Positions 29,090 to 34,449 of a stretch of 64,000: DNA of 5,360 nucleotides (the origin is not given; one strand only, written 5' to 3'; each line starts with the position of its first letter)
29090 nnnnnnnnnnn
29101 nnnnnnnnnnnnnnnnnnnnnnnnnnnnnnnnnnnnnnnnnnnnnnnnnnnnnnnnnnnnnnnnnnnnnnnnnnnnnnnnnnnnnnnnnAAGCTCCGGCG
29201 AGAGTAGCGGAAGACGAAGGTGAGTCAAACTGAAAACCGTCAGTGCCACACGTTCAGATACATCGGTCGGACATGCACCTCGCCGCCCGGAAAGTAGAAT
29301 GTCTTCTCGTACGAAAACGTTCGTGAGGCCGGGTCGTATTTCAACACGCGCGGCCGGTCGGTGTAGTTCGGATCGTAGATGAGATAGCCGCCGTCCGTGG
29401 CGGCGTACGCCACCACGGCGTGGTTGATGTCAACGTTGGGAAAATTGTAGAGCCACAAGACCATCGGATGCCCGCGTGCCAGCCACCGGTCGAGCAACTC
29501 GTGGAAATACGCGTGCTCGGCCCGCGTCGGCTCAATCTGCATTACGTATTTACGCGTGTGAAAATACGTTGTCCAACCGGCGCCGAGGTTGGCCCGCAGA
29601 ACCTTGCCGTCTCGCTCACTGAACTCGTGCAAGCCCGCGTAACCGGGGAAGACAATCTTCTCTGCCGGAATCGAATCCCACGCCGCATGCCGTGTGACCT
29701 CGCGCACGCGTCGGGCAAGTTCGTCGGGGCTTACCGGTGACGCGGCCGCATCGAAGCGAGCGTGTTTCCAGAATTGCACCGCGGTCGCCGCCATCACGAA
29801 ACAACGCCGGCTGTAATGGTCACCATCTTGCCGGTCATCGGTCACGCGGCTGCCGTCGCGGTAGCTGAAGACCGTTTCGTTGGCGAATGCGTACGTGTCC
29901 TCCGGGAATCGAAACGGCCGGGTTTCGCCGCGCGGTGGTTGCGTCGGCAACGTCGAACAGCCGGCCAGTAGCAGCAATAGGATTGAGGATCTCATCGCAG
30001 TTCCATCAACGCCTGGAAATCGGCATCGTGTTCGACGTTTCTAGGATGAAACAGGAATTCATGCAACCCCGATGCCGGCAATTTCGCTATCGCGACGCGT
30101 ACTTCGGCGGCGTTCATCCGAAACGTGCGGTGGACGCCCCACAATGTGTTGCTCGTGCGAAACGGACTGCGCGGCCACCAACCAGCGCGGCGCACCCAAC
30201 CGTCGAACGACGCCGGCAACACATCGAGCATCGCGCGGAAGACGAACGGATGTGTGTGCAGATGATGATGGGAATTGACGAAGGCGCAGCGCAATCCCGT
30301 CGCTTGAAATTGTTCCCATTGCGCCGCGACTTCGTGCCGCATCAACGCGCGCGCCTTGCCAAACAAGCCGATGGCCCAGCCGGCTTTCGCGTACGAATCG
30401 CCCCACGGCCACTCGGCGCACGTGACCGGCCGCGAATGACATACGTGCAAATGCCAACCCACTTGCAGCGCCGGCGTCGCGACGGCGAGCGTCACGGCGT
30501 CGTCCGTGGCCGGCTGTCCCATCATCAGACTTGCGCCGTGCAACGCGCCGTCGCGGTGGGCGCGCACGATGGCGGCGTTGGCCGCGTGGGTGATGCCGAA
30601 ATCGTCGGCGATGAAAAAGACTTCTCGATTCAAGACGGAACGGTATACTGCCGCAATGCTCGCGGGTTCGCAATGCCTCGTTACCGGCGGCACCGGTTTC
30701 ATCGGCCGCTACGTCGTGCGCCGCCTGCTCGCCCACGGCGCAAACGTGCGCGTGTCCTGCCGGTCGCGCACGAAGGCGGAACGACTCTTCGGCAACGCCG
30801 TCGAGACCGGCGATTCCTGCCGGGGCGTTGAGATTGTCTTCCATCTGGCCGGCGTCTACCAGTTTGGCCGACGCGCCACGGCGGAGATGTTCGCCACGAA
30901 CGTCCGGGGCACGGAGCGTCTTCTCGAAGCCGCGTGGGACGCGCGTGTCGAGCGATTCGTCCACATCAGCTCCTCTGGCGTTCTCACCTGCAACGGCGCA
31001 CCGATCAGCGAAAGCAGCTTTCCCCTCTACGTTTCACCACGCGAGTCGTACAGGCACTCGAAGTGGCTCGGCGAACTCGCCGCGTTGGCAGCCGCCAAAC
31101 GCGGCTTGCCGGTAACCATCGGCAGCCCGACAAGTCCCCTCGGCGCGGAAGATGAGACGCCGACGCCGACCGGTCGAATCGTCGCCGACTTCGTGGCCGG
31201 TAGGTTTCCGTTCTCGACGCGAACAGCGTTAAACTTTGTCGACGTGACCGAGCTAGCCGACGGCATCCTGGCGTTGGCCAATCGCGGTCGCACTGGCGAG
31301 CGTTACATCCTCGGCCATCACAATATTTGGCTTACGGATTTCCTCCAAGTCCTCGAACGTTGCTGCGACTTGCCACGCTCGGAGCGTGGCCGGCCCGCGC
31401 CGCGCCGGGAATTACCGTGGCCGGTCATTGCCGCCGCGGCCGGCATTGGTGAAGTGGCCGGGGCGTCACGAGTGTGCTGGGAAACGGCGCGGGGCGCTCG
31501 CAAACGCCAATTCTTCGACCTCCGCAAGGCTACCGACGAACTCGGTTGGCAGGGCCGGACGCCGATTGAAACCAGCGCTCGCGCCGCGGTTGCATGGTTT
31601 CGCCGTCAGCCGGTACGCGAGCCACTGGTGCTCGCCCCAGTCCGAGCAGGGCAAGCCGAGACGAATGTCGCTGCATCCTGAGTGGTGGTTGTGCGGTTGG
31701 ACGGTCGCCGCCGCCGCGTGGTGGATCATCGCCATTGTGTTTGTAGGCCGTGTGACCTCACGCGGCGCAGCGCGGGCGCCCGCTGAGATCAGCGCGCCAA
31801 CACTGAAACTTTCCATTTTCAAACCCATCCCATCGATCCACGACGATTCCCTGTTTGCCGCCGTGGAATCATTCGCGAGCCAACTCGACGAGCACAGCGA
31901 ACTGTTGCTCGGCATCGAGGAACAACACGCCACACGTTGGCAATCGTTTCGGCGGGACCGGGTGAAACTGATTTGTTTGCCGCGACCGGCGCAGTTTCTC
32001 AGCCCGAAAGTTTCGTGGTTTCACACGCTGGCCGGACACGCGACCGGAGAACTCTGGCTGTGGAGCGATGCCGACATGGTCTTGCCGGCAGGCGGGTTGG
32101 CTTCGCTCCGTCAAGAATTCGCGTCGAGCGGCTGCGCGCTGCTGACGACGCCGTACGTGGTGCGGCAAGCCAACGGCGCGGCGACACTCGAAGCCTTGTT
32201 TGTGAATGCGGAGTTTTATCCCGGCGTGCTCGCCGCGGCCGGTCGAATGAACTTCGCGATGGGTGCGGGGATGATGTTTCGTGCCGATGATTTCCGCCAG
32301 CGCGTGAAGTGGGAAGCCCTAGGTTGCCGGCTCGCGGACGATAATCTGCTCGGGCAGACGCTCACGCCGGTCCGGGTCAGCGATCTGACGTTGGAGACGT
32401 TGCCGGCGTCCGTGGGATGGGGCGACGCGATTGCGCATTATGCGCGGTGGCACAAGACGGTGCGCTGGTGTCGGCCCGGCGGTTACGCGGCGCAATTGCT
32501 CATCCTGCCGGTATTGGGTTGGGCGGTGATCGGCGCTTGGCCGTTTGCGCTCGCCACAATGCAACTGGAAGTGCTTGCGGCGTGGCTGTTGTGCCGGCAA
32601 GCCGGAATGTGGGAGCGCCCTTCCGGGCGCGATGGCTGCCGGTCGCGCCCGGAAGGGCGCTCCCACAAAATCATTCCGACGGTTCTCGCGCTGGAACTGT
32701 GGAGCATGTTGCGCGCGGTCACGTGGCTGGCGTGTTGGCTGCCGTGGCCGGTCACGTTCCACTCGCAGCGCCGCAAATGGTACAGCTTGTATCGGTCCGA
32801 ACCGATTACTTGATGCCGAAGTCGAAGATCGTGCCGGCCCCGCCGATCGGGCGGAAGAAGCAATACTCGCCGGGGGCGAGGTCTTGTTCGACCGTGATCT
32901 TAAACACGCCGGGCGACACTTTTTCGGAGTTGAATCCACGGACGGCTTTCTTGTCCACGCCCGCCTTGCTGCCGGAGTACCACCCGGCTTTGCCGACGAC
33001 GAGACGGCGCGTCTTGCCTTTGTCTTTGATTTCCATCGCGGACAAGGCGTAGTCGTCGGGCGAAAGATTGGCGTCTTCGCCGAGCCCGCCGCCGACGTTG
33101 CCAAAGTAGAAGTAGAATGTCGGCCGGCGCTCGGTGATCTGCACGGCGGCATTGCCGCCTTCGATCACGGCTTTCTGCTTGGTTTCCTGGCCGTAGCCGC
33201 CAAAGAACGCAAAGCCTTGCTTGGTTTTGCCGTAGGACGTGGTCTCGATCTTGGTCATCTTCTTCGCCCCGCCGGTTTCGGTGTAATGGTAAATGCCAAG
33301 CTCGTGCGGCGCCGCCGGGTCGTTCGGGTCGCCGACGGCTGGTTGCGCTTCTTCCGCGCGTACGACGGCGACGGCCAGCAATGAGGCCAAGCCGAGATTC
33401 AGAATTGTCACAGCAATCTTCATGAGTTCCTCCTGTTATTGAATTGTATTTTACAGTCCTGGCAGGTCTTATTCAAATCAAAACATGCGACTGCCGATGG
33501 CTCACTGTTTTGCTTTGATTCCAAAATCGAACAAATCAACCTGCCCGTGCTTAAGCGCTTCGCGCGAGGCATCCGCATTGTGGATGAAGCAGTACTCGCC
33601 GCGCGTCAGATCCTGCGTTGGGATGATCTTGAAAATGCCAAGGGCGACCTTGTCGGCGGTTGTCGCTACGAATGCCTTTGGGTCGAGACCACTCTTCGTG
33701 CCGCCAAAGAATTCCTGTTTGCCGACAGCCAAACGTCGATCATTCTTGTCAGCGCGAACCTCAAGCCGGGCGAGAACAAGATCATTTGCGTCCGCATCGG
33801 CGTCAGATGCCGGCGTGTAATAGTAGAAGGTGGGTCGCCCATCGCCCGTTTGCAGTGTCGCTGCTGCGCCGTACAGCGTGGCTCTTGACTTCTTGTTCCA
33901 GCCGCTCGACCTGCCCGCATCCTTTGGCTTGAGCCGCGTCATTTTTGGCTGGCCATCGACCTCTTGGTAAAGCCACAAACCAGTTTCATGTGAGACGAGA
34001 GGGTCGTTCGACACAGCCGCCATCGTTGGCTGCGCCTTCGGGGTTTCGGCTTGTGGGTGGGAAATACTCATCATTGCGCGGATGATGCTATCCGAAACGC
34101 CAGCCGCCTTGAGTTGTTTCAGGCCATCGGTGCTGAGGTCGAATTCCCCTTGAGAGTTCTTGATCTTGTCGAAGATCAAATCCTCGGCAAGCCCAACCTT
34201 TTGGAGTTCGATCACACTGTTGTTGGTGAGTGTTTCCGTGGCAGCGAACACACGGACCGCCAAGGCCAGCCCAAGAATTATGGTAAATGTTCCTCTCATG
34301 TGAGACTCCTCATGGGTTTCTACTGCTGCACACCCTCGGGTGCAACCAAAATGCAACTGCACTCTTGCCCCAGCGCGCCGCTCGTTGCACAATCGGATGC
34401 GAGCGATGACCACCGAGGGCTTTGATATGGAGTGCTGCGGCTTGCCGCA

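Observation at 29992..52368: Large aryl-polyene/flexirubin-like lipid cluster decorated with two flavin halogenases, two B12-radical-SAM enzymes and an HpnI/K/A-like glyco-module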

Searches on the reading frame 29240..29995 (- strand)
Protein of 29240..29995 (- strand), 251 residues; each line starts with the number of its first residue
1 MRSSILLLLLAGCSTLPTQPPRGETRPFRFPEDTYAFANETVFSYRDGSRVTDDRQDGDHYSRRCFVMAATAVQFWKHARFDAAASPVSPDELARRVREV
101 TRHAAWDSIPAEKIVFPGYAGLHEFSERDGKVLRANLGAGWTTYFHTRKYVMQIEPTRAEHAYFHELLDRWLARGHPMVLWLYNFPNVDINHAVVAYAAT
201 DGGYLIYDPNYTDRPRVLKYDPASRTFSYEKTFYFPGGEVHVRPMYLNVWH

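Call 6: search_protein_families(library=pfam, proteins=[window:29240-29995:-], max_evalue=0.01)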
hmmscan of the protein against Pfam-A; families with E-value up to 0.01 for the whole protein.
window:29240-29995:- (251 aa): 0 families

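Call 8: search_protein_families(library=ncbifam, proteins=[window:29240-29995:-], max_evalue=0.001)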
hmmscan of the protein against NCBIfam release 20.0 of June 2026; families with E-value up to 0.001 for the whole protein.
window:29240-29995:- (251 aa): 0 families

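Call 81: predict_structure(protein=window:29240-29995:-)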
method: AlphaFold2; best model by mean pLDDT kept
length: 251 residues; sequences in the alignment: 1
mean_pLDDT: 34.7   pTM: 0.33
mean pLDDT of the five models: 34.7, 33.1, 31.8, 31.8, 31.5
residues with pLDDT >= 90: 0; 70-90: 1; 50-70: 16; < 50: 234
segments of 3 or more residues with pLDDT < 50: 8-164, 173-218, 230-251
pLDDT, mean of each block of 10 residues (from residue 1): 48 34 28 29 25 29 41 41 37 43 32 25 25 24 27 29 48 45 35 39 41 44 50 25 23 21
secondary structure, 60 per line:
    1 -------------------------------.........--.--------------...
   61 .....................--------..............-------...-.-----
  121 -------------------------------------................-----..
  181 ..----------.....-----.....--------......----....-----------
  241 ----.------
elements in order: H32-40 H58-81 H90-103 H158-173 E179-182 E193-197 E203-207 E216-221 E226-229

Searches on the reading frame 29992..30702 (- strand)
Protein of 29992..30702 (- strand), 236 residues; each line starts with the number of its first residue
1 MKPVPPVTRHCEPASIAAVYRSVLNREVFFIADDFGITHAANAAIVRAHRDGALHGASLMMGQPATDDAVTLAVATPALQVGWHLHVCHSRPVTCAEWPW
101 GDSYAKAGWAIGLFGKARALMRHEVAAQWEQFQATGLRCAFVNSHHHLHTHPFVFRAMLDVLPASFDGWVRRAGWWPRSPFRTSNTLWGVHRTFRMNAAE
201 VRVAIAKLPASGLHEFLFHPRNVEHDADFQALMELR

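Call 6: search_protein_families(library=pfam, proteins=[window:29992-30702:-], max_evalue=0.01)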
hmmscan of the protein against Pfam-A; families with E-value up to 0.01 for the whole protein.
window:29992-30702:- (236 aa): 1 family
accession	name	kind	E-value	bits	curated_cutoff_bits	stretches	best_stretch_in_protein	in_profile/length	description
PF04794.17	YdjC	-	1e-32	114.5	29.7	1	30-222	4-229/266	YdjC-like protein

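Call 8: search_protein_families(library=ncbifam, proteins=[window:29992-30702:-], max_evalue=0.001)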
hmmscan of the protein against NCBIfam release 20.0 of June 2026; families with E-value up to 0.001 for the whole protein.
window:29992-30702:- (236 aa): 2 families
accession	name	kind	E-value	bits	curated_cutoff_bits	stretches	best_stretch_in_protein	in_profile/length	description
TIGR03473.1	HpnK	hypoth_equivalog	2e-38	132.3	232.6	1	26-161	2-146/283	hopanoid biosynthesis-associated protein HpnK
NF002559.0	PRK02134.1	equivalog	6.7e-25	88.1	227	1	25-158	2-138/249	chitin disaccharide deacetylase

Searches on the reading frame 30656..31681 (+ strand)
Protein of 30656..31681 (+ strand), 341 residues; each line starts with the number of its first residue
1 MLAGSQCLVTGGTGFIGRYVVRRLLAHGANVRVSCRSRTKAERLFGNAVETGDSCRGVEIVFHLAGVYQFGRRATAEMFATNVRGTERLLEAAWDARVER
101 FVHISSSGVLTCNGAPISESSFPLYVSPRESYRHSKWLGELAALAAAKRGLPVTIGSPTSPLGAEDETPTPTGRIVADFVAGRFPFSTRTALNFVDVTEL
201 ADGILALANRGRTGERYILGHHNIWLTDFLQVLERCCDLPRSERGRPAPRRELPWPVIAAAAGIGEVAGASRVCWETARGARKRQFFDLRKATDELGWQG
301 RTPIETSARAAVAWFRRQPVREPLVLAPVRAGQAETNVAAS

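Call 6: search_protein_families(library=pfam, proteins=[window:30656-31681:+], max_evalue=0.01)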
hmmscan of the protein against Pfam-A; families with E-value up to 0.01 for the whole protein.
window:30656-31681:+ (341 aa): 11 families
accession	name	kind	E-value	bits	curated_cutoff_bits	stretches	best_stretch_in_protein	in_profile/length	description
PF01370.27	Epimerase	-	1.7e-26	93.5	20.9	1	8-220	2-240/240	NAD dependent epimerase/dehydratase family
PF07993.18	NAD_binding_4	-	4e-19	69.2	20.1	2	55-159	86-205/258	Male sterility protein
PF01073.25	3Beta_HSD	-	1.1e-14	54.6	22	1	8-148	1-162/280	3-beta hydroxysteroid dehydrogenase/isomerase family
PF16363.11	GDP_Man_Dehyd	-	3.6e-14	53.4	27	2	8-40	1-33/332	GDP-mannose 4,6 dehydratase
PF13460.12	NAD_binding_10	-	4.4e-08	33.6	27.2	1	11-111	1-103/184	NAD(P)H-binding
PF02719.21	Polysacc_synt_2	-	3.1e-07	30.3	20.2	1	57-106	77-128/293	Polysaccharide biosynthesis protein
PF08659.16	KR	-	4.6e-06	27.1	22.6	1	7-42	3-37/180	KR domain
PF04321.23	RmlD_sub_bind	-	2.7e-05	23.9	27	1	7-149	3-142/287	RmlD substrate binding domain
PF05368.20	NmrA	-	5.3e-05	23.4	27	1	6-103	4-104/298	NmrA-like family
PF00106.31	adh_short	-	0.0015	18.5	26.6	1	8-53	4-49/195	short chain dehydrogenase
PF03435.24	Sacchrp_dh_NADP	-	0.0081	16.9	25.1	0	10-48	4-43/129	Saccharopine dehydrogenase NADP binding domain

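Call 8: search_protein_families(library=ncbifam, proteins=[window:30656-31681:+], max_evalue=0.001)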
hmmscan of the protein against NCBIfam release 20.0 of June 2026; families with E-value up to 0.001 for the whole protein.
window:30656-31681:+ (341 aa): 34 families (the best 25 are shown)
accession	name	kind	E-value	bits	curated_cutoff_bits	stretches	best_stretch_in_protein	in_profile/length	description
TIGR03466.1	HpnA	hypoth_equivalog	4.3e-65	219.8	367.65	1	6-318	2-324/327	hopanoid-associated sugar epimerase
NF052578.1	StrlDmthSdmBMthl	equivalog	9.9e-32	111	600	1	7-316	3-323/328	sterol demethylase protein SdmB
TIGR01746.1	Thioester-redct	subfamily_domain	8.4e-18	64.7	213.35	2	60-210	91-249/371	thioester reductase domain-containing protein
TIGR04180.1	EDH_00030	hypoth_equivalog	5.4e-13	48.7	475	1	53-160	66-174/297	NAD-dependent 4,6-dehydratase LegB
NF042422.1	oxyalk_red_OleD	equivalog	6.5e-13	48.8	580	1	7-198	3-202/329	2-alkyl-3-oxoalkanoate reductase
TIGR01181.1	dTDP_gluc_dehyt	equivalog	1.5e-11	44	365.1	1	75-317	93-313/321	dTDP-glucose 4,6-dehydratase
NF038078.1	NRPS_MxcG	equivalog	2.2e-11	41.8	2300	1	58-166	1170-1279/1442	myxochelin non-ribosomal peptide synthetase MxcG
NF042423.1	oxyalk_red_Shew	equivalog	2.7e-10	39.8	580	1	6-167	10-180/331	2-alkyl-3-oxoalkanoate reductase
NF005539.0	PRK07201.1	equivalog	6.3e-10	38.4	549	1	7-42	3-39/657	SDR family oxidoreductase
TIGR01179.1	galE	equivalog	3.1e-09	36.1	262.3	0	58-140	71-153/332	UDP-glucose 4-epimerase GalE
TIGR01777.1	yfcH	hypoth_equivalog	7.8e-09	35.5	207.35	1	8-109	2-113/292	TIGR01777 family oxidoreductase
TIGR02622.1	CDP_4_6_dhtase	equivalog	2.9e-07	29.9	278.45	0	4-42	4-42/352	CDP-glucose 4,6-dehydratase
TIGR02197.1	heptose_epim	equivalog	3.2e-07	29.8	274.6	1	8-140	2-146/316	ADP-glyceromanno-heptose 6-epimerase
NF007956.0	PRK10675.1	subfamily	3.4e-07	29.7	394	1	58-154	74-173/338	UDP-glucose 4-epimerase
NF058621.1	DiazavRedAvaA7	equivalog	1.6e-06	28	400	1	7-155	3-165/304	3-diazoavenalumate denitrifying reductase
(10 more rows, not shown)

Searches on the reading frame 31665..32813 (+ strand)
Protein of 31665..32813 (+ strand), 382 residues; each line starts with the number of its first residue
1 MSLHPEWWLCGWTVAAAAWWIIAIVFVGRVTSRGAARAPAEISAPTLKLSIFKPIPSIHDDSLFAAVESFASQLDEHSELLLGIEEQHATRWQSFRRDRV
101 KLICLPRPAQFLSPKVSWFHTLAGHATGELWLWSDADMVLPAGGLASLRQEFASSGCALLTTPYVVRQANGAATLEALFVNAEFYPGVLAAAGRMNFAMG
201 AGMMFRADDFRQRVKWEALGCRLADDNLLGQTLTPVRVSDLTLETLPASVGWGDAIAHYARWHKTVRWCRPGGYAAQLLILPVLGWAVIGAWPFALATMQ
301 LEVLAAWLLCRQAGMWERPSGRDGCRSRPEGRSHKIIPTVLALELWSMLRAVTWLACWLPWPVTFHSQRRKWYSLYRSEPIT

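Call 6: search_protein_families(library=pfam, proteins=[window:31665-32813:+], max_evalue=0.01)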
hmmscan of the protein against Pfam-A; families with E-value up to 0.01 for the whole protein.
window:31665-32813:+ (382 aa): 2 families
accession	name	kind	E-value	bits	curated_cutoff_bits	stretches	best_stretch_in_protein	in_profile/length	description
PF13506.12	Glyco_transf_21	-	1.1e-25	90.5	21.7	1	103-264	6-174/174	Glycosyl transferase family 21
PF13632.12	Glyco_trans_2_3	-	4.5e-05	23.8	27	1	135-309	6-188/198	Glycosyl transferase family group 2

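Call 8: search_protein_families(library=ncbifam, proteins=[window:31665-32813:+], max_evalue=0.001)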
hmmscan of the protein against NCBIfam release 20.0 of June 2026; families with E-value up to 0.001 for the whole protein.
window:31665-32813:+ (382 aa): 1 family
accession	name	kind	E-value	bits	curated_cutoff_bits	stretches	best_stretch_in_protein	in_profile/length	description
TIGR03472.1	HpnI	equivalog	5.4e-24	84.7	310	1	13-314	12-326/373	bacteriohopanetetrol glucosamine biosynthesis glycosyltransferase HpnI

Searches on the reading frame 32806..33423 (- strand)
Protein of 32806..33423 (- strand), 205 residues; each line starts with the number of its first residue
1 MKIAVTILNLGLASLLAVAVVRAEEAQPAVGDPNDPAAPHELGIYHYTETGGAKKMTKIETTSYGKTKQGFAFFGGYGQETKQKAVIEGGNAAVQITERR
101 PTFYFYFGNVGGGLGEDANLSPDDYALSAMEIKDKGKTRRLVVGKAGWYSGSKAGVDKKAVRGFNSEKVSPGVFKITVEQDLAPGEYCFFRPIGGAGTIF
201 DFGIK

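Call 16: search_protein_families(library=pfam, proteins=[window:32806-33423:-], max_evalue=0.001)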
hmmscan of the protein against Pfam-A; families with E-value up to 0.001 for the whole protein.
window:32806-33423:- (205 aa): 0 families

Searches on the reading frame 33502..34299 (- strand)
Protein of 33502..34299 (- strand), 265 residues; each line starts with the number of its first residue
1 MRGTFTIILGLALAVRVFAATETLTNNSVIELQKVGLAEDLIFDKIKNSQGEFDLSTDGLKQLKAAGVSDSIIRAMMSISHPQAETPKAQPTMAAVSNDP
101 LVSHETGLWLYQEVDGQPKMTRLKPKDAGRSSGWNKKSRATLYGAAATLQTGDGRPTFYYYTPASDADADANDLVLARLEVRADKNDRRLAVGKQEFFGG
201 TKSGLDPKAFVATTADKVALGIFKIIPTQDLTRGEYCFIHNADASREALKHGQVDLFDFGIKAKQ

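Call 6: search_protein_families(library=pfam, proteins=[window:33502-34299:-], max_evalue=0.01)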
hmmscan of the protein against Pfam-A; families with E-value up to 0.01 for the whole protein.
window:33502-34299:- (265 aa): 0 families

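Call 8: search_protein_families(library=ncbifam, proteins=[window:33502-34299:-], max_evalue=0.001)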
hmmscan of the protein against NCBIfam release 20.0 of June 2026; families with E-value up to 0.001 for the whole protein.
window:33502-34299:- (265 aa): 0 families
